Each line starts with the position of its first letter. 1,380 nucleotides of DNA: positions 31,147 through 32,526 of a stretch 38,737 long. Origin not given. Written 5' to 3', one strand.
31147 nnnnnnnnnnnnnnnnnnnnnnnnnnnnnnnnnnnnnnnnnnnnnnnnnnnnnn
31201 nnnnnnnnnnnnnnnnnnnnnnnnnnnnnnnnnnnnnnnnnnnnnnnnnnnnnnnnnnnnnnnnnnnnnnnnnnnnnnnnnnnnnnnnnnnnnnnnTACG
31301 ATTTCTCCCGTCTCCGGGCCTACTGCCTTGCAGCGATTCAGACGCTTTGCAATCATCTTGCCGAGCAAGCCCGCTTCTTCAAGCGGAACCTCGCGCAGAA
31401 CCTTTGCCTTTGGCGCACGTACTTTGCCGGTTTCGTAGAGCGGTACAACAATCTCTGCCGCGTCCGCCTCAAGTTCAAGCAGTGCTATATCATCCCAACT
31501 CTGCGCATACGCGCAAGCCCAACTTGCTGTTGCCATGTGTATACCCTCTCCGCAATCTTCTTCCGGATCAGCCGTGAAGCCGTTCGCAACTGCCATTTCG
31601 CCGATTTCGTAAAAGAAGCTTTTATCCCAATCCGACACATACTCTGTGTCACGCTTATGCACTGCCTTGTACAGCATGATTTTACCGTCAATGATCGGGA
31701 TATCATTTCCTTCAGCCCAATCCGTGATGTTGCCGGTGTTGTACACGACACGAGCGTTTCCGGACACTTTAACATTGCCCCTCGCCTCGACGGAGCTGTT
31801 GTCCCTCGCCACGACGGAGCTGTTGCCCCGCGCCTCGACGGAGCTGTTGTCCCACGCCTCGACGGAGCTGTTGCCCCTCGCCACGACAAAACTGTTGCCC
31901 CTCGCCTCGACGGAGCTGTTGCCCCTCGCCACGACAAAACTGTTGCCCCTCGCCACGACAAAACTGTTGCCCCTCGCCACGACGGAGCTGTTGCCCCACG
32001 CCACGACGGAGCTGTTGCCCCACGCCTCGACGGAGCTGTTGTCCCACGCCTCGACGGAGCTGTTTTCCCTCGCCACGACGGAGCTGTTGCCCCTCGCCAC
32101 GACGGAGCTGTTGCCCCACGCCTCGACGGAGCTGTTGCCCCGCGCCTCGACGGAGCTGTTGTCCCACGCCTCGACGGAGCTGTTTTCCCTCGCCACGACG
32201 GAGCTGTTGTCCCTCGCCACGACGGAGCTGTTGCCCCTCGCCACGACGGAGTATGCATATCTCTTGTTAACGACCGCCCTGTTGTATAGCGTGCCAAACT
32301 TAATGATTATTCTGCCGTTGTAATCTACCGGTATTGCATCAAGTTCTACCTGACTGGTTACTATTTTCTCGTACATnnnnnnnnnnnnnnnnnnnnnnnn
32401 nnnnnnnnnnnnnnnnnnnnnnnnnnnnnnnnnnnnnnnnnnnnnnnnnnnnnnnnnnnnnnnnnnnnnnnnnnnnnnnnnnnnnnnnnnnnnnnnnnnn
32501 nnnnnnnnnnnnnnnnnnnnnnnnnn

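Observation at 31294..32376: Early protein made of ~20 near-identical 8-residue repeats encoded by a 24-nt tandem DNA array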

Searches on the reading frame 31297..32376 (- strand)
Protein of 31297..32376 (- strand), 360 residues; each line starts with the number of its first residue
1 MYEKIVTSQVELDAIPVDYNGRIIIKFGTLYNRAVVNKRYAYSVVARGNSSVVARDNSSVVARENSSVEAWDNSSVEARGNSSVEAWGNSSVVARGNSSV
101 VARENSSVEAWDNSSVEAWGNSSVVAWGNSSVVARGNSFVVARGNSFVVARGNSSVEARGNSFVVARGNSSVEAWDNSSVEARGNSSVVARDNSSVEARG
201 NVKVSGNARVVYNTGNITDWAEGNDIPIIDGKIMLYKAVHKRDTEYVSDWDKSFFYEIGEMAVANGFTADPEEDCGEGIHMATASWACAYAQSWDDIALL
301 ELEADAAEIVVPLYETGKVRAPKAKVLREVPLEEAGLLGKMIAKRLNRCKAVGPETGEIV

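Call 5: search_protein_families(library=pfam, proteins=[window:31297-32376:-], max_evalue=1)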
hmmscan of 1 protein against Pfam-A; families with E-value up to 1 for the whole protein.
window:31297-32376:- (360 aa): 5 families
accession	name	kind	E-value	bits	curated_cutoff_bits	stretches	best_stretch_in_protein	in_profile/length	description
PF19062.5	DUF5758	-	1.4e-05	25.5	26.9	1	241-282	58-99/105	Family of unknown function (DUF5758)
PF03961.19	FapA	-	0.017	15.2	31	0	158-206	65-114/272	Flagellar Assembly Protein A beta solenoid domain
PF24703.2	DUF7666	-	0.022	15.7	27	1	249-334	10-91/95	Domain of unknown function (DUF7666)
PF05339.17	DUF739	-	0.12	13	27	1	20-57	9-46/69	Protein of unknown function (DUF739)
PF13229.12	Beta_helix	-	0.16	12.1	25.9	1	42-186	24-157/158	Right handed beta helix region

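Call 6: search_protein_families(library=phrogs, proteins=[window:31297-32376:-], max_evalue=1)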
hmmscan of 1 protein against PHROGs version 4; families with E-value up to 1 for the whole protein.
window:31297-32376:- (360 aa): 13 families
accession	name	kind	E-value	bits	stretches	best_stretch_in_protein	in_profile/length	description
phrog_15773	-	unknown function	1.3e-17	65.1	3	47-150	37-136/288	-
phrog_609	-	lysis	1.2e-06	27.8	1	217-330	931-1044/1055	RIIB lysis inhibitor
phrog_430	-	tail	2.1e-06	27.4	2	127-228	390-492/868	baseplate hub subunit and tail lysozyme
phrog_9562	-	unknown function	1.1e-05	26.4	1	208-280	97-170/183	-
phrog_27932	-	tail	0.00029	20.2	1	43-206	608-770/855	baseplate hub subunit and tail lysozyme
phrog_2886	-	lysis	0.0015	18.6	1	223-335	222-337/552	RIIB lysis inhibitor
phrog_9992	-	tail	0.006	17.2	1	150-215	116-181/228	baseplate assembly protein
phrog_5872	-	unknown function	0.099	13.9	0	129-165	45-79/105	-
phrog_10140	-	unknown function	0.11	13.8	0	158-178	41-61/79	-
phrog_18122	-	unknown function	0.13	12.7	1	233-309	270-343/365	-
phrog_11844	-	unknown function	0.24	12.5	0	145-166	22-43/67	-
phrog_8332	-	unknown function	0.47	11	0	116-179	150-213/248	-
phrog_34128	-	unknown function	0.57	11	0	33-89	75-129/202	-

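Call 11: find_homologous_proteins(query=window:31297-32376:-)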
Query window:31297-32376:- (360 aa): 1858 proteins with E <= 0.001 among 8000 candidates; the best 120 are listed.
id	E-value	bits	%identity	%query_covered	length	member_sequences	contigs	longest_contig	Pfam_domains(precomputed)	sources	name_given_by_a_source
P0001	3.5e-201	686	81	97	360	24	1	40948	-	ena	-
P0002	8.7e-179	612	75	100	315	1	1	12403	-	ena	-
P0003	7.8e-166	569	75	96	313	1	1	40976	-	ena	-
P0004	5.9e-165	566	98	59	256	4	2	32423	PF19062.6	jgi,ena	jgi:hypothetical protein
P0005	1.6e-160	552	68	100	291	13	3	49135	-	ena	-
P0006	2.0e-160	552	75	96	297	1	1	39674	-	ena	-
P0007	3.5e-158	544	82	97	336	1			-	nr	nr:MAG TPA: hypothetical protein [Caudoviricetes sp.]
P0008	5.1e-156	537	78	96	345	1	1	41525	PF06692.17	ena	-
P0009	4.9e-154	531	72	97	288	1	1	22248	-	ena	-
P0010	9.7e-150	516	80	96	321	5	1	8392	-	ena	-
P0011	6.6e-149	514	75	96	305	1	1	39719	-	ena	-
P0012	7.2e-147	507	75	96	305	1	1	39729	-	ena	-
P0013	1.2e-145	503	77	100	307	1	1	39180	-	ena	-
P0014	4.9e-145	501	78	96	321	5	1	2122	-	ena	-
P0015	1.3e-144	500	72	100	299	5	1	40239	-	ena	-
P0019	7.9e-142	490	69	100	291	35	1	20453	PF19062.6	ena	-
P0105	4.2e-110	386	52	96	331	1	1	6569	PF24703.3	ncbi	-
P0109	5.3e-109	383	55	96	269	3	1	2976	PF26926.1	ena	-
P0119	1.7e-107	378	67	64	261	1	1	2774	PF26926.1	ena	-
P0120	2.5e-107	377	48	96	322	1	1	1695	PF24703.3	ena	-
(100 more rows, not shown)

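Call 13: find_encoding_contigs(protein=P0004, flank=10000, max_places=4)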
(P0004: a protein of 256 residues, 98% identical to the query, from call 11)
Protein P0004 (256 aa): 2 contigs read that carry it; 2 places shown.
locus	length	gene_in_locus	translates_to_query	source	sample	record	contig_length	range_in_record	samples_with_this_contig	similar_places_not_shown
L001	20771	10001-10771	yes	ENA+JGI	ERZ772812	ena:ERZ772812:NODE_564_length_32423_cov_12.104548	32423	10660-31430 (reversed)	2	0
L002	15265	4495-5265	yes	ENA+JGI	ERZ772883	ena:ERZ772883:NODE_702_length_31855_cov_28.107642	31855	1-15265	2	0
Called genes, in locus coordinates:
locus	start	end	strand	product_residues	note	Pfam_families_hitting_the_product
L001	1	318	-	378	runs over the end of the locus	PF00589:Phage_integrase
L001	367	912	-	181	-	PF01381:HTH_3 (weak)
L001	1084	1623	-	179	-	PF16729:DUF5067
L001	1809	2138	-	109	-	PF13443:HTH_26 (weak)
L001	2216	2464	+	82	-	-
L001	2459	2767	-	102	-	-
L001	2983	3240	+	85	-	-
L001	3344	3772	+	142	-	-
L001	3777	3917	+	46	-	-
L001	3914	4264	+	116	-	-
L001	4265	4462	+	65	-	-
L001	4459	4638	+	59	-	-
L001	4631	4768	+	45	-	-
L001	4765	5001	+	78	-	-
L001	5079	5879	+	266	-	PF24703:DUF7666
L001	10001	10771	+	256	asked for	PF19062:DUF5758 (faint)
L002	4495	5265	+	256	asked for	PF19062:DUF5758 (faint)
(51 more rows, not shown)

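Call 22: search_protein_families(library=pfam, proteins=[P0109, P0119, P0105, P0120, P0008, P0004, P0019], max_evalue=0.01)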
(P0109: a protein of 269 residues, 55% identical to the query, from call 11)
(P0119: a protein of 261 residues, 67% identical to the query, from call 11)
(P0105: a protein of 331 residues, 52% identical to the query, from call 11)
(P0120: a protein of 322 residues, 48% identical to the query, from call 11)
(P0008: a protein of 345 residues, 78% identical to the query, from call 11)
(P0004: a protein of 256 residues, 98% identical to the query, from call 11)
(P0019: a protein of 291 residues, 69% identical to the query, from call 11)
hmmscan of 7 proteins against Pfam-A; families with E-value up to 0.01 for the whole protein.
P0109 (269 aa): 1 family
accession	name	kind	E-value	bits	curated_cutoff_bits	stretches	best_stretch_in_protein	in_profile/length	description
PF19062.5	DUF5758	-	8.5e-05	22.9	26.9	1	156-198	57-99/105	Family of unknown function (DUF5758)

P0119 (261 aa): 1 family
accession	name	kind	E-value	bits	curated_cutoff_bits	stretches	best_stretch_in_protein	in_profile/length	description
PF19062.5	DUF5758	-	0.003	17.9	26.9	0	154-190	63-99/105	Family of unknown function (DUF5758)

P0105 (331 aa): 2 families
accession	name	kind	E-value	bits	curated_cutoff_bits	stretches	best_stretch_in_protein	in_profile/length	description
PF24703.2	DUF7666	-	2.2e-06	28.5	27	1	218-317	3-92/95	Domain of unknown function (DUF7666)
PF03546.19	Treacle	-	0.0095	15.4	23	0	142-188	446-492/531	Treacher Collins syndrome protein Treacle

P0120 (322 aa): 2 families
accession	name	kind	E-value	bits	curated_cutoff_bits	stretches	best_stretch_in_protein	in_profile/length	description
PF24703.2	DUF7666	-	5.7e-06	27.2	27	1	224-305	16-92/95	Domain of unknown function (DUF7666)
PF19062.5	DUF5758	-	0.0014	19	26.9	1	215-251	62-98/105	Family of unknown function (DUF5758)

P0008 (345 aa): 2 families
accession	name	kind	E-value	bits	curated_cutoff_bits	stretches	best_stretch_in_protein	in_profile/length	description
PF06692.16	MNSV_P7B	-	1.6e-05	25.3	22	0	153-174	29-50/61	Melon necrotic spot virus P7B protein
PF19062.5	DUF5758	-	4.6e-05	23.8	26.9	1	240-277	62-99/105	Family of unknown function (DUF5758)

P0004 (256 aa): 1 family
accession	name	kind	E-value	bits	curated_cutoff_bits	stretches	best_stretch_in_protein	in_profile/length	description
PF19062.5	DUF5758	-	7.1e-06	26.4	26.9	1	137-178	58-99/105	Family of unknown function (DUF5758)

P0019 (291 aa): 2 families
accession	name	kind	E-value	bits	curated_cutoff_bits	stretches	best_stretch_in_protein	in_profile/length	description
PF19062.5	DUF5758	-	8.9e-06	26.1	26.9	1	172-213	58-99/105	Family of unknown function (DUF5758)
PF24703.2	DUF7666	-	0.008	17.1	27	0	180-265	10-91/95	Domain of unknown function (DUF7666)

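Call 27: predict_structure(alignment_id=A1)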
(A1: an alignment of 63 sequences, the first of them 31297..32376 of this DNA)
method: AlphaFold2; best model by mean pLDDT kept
length: 360 residues; sequences in the alignment: 63
mean_pLDDT: 86.9   pTM: 0.58
mean pLDDT of the five models: 86.9, 84.3, 83.9, 83.5, 81.2
residues with pLDDT >= 90: 175; 70-90: 152; 50-70: 22; < 50: 11
segments of 3 or more residues with pLDDT < 50: 194-197, 353-355, 357-360
pLDDT, mean of each block of 10 residues (from residue 1): 95 96 94 94 92 92 91 89 88 89 89 90 88 88 89 87 86 81 82 53 77 75 90 97 93 95 91 78 92 95 96 79 97 90 83 47
secondary structure, 60 per line:
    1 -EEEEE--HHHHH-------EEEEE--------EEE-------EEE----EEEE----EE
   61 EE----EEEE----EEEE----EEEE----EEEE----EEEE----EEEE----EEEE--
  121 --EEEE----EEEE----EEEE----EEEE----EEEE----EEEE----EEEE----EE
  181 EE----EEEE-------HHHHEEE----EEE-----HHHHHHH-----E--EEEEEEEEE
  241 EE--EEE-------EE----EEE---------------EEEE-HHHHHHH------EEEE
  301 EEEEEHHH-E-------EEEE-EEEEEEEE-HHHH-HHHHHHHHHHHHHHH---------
elements in order: E2-6 H9-13 E21-25 E34-36 E44-46 E51-54 E59-62 E67-70 E75-78 E83-86 E91-94 E99-102 E107-110 E115-118 E123-126 E131-134 E139-142 E147-150 E155-158 E163-166 E171-174 E179-182 E187-190 H198-201 E202-204 E209-211 H217-223 E232-242 E245-247 E261-263 E279-282 H284-290 E297-305 E318-321 E323-330 H332-335 H337-351

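Call 30: fold_search(model_id=the predicted structure, library=pdb)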
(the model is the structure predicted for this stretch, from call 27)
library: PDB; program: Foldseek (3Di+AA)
matches with E <= 10: 148; with E <= 0.001: 0
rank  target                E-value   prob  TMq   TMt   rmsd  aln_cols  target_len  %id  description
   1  1ooc_A                9.1e-02  0.30  0.19  0.19  13.7       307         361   13  Mutations in the T1.5 loop of pectate lyase A (released 2004-03-16)
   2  9rkv_M                2.6e-01  0.33  0.33  0.22  27.3       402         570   11  Agrobacterium phage 7-7-1 tail fibers (released 2025-12-10)
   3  4ru4_A                3.4e-01  0.08  0.17  0.12  16.6       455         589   10  Crystal structure of the tailspike protein gp49 from Pseudomonas phage LKA1 (released 2015-11-18)
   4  2hw2                  3.6e-01  0.41  0.16  0.35  12.3       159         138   12  Crystal structure of Rifampin ADP-ribosyl transferase in complex with Rifampin (released 2007-07-31)
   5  2qxz_A                4.8e-01  0.08  0.15  0.17  12.6       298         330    9  pectate lyase R236F from Xanthomonas campestris (released 2008-03-04)
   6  7o7a_B                5.1e-01  0.12  0.18  0.17  12.6       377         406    8  Structure of the PL6 family alginate lyase Pedsa0632 from Pseudopedobacter saltans (released 2021-07-28)
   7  5nxk_A                5.9e-01  0.47  0.30  0.34   9.8       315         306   14  L. reuteri 53608 SRRP (released 2018-03-21)
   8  9qrm_B                5.9e-01  0.10  0.23  0.17  14.8       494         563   10  X-ray structure of Kp32gp38 in complex with K21 pyr5 (released 2025-09-03)
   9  8x8m_A                6.6e-01  0.02  0.11  0.06  20.3       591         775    8  Cryo-EM structure of a bacteriophage tail- spike protein against Klebsiella pneumoniae K64,ORF41(K64-ORF41) (released 2024-09-04)
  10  2pec                  6.9e-01  0.07  0.15  0.15  14.3       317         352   13  THE REFINED THREE-DIMENSIONAL STRUCTURE OF PECTATE LYASE C FROM ERWINIA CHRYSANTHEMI AT 2.2 ANGSTROMS RESOLUTION: IMPLIC (released 1995-02-14)
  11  7o84_A                7.3e-01  0.13  0.19  0.17  13.1       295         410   10  Structure of the PL6 family alginate lyase Pedsa0632 from Pseudopedobacter saltans in complex with substrate (released 2021-07-28)
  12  4dn7_A                7.6e-01  0.04  0.12  0.11  16.6       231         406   10  CRYSTAL STRUCTURE OF putative ABC transporter, ATP-binding protein from Methanosarcina mazei Go1 (released 2012-02-22)
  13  5nxk_C                8.0e-01  0.21  0.26  0.29  11.8       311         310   12  L. reuteri 53608 SRRP (released 2018-03-21)
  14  5olq_C                8.9e-01  0.11  0.21  0.19  11.3       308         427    9  Rhamnogalacturonan lyase (released 2017-11-29)
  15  9rkv_O                8.9e-01  0.08  0.27  0.19  28.7       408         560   12  Agrobacterium phage 7-7-1 tail fibers (released 2025-12-10)
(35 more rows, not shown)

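Call 55: find_related_loci(query=A1, collection=genome_contigs, flank=6000)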
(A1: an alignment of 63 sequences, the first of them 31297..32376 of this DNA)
Query A1 (360 aa) in genome_contigs; peptide patterns used: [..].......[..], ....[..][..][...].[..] (x = any residue, [..] = any of these).
323 stretches matched a pattern; 32 encode a relative of the query (tblastn E <= 1e-3); 32 distinct loci.
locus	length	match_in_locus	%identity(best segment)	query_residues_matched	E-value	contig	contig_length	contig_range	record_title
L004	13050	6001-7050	57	1-355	3e-111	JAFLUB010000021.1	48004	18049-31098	MAG: Oscillospiraceae bacterium isolate HAN068 Seq21, whole genome shotgun sequence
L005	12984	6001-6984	58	2-345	3e-108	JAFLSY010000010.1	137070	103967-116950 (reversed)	MAG: Lachnospiraceae bacterium isolate HAN039 Seq10, whole genome shotgun sequence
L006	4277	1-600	85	43-346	2e-105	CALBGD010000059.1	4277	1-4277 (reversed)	MAG TPA_asm: uncultured Clostridia bacterium isolate SRR1747065_bin.17_CONCOCT_v1.1_MAG genome assembly, contig: ERZ8082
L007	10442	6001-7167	50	1-345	3e-101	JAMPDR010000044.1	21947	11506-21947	MAG: Ruminococcus sp. isolate NALB_7823_32 Scaffold_#44__SCF_044___21979_bp, whole genome shotgun sequence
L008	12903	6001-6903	51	1-345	4e-91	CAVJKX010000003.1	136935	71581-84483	bacterium isolate H07654-L1_cleanbin_000006 genome assembly, contig: Spades_H07654-L1_contig_35, whole genome shotgun se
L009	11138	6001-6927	53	1-345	9e-90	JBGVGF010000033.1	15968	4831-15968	MAG: Faecalimonas sp. isolate fecal_MAG_373 fecal_MAG_373_contig_0035, whole genome shotgun sequence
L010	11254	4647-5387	50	1-348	3e-86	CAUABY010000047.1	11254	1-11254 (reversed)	MAG TPA_asm: uncultured Eubacteriales bacterium isolate ERR9762711_bin.29_MetaWRAP_v1.3_MAG genome assembly, contig: ERZ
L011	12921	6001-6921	51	1-347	2e-85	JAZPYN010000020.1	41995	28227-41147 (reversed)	MAG: Acutalibacteraceae bacterium isolate T1900044647_TS20190113.MAGScoT_cleanbin_000010 SGB_1385_k141_1245709, whole ge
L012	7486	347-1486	44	1-345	9e-82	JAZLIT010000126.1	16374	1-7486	MAG: Solibacillus sp. isolate T1900044977_TA20190039.MAGScoT_cleanbin_000004 SGB_4035_k141_888311, whole genome shotgun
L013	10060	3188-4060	49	1-344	2e-80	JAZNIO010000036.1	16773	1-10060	MAG: Candidatus Onthomorpha sp. isolate T1900044685_TS20190151.MAGScoT_cleanbin_000003 SGB_1716_k141_379641, whole genom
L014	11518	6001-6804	43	1-345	7e-66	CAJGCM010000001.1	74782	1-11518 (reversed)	MAG: uncultured Clostridia bacterium isolate MAG24 genome assembly, contig: k141_5050845_length_74782_cov_19.3457, whole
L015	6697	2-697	48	36-347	6e-62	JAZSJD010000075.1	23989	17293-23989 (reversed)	MAG: Acutalibacteraceae bacterium isolate T1900044566_TS20190032.MAGScoT_cleanbin_000010 SGB_405_k141_2076125, whole gen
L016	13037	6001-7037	44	1-348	7e-60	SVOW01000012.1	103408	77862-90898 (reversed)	MAG: Oscillospiraceae bacterium isolate SIG575 NODE_1107_length_103408_cov_6.253764, whole genome shotgun sequence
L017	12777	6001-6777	39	1-347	1e-56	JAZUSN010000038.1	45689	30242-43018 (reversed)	MAG: Acutalibacteraceae bacterium isolate T1900044845_TS20190311.MAGScoT_cleanbin_000010 SGB_2970_k141_645021, whole gen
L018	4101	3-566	55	43-344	1e-55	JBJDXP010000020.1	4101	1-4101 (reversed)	MAG: Candidatus Limivicinus sp. isolate LOHA37_bin.003 NODE_12475_length_4101_cov_30.036826, whole genome shotgun sequen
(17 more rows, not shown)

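Call 62: search_protein_families(library=padloc, proteins=[window:31297-32376:-], max_evalue=0.1)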
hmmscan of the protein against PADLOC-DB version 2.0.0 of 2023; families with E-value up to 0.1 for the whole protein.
window:31297-32376:- (360 aa): 0 families

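Call 63: search_protein_families(library=ncbifam, proteins=[window:31297-32376:-], max_evalue=0.1)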
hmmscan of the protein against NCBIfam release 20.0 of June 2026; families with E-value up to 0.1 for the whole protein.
window:31297-32376:- (360 aa): 1 family
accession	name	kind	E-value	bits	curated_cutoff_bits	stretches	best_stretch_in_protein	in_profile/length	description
NF000039.1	trim_DfrA18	exception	0.0043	16.7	375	0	108-132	74-98/184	trimethoprim-resistant dihydrofolate reductase DfrA18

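Call 64: search_dna_similar(query=window:31297-32376:-, collection=phages, mode=protein, max_rows=40, max_evalue=0.001)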
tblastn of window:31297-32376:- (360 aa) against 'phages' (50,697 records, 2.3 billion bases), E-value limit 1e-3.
Records with a match: 18; places in all: 24; records where one place covers at least 80% of the query: 0.
Best place of each record, by identity: <60% 18.
By first word of the organism name: Mycobacterium 10; Caudoviricetes 2; Gordonia 2; bajarodmic 2; Dulem 1; Porphyromonas 1.
By host as written in the record: Mycobacterium smegmatis mc2 155 5; - 3; Mycobacteruim smegmatis mc2 155 2; Mycolicobacterium smegmatis mc#155 2; Gordonia terrae 3612 1; Varecia variegata 1; Mycobacterium phlei 1; Porphyromonas gingivalis ATCC 49417 1; and 2 more.
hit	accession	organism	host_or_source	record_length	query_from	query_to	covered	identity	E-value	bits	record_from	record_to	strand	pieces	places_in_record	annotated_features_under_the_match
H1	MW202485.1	Caudoviricetes sp.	Manatee Spring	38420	43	284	67%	47.6%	3e-43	166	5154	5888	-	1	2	hypothetical protein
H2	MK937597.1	Gordonia phage Spooky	Gordonia terrae 3612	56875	6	281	77%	41.7%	2e-19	175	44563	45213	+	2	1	76: hypothetical protein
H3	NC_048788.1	Mycobacterium phage ThetaBob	Mycobacterium smegmatis mc2 155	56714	57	282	63%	37.7%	9e-25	111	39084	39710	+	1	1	59: hypothetical protein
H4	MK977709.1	Mycobacterium phage ThetaBob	Mycobacterium smegmatis mc2 155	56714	57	282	63%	37.7%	9e-25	111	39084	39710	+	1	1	59: hypothetical protein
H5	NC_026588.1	Mycobacterium phage Squirty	Mycobacteruim smegmatis mc2 155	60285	48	281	65%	33.7%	6e-24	109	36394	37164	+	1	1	51: hypothetical protein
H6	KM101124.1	Mycobacterium phage Squirty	Mycobacteruim smegmatis mc2 155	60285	48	281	65%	33.7%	6e-24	109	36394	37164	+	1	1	51: hypothetical protein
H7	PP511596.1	Dulem virus 38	Varecia variegata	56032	76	330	71%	29.4%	2e-13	77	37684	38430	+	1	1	hypothetical protein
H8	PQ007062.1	bajarodmic virus 817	Dipodomys simulans feces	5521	25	196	48%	40.1%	2e-12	74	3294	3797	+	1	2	hypothetical protein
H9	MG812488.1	Mycobacterium phage Frankie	Mycobacterium phlei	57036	65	281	60%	30.9%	5e-15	82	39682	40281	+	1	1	hypothetical protein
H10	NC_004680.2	Mycobacterium phage Che8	Mycolicobacterium smegmatis mc#155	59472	80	281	56%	32.5%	5e-13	76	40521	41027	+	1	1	59: hypothetical protein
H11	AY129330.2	Mycobacterium phage Che8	Mycolicobacterium smegmatis mc#155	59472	80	281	56%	32.5%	5e-13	76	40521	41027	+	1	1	59: hypothetical protein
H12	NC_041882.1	Mycobacterium phage SkinnyPete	Mycobacterium smegmatis mc2 155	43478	89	281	54%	31.5%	2e-13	78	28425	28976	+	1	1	38: hypothetical protein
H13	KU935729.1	Mycobacterium phage SkinnyPete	Mycobacterium smegmatis mc2 155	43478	89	281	54%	31.5%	2e-13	78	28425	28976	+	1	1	38: hypothetical protein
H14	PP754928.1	Porphyromonas phage phage005b_ATCC49417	Porphyromonas gingivalis ATCC 49417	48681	49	193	40%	36.6%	5e-13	76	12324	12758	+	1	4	hypothetical protein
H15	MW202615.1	Caudoviricetes sp.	Manatee Spring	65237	44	164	34%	42.3%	9e-18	91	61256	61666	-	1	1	hypothetical protein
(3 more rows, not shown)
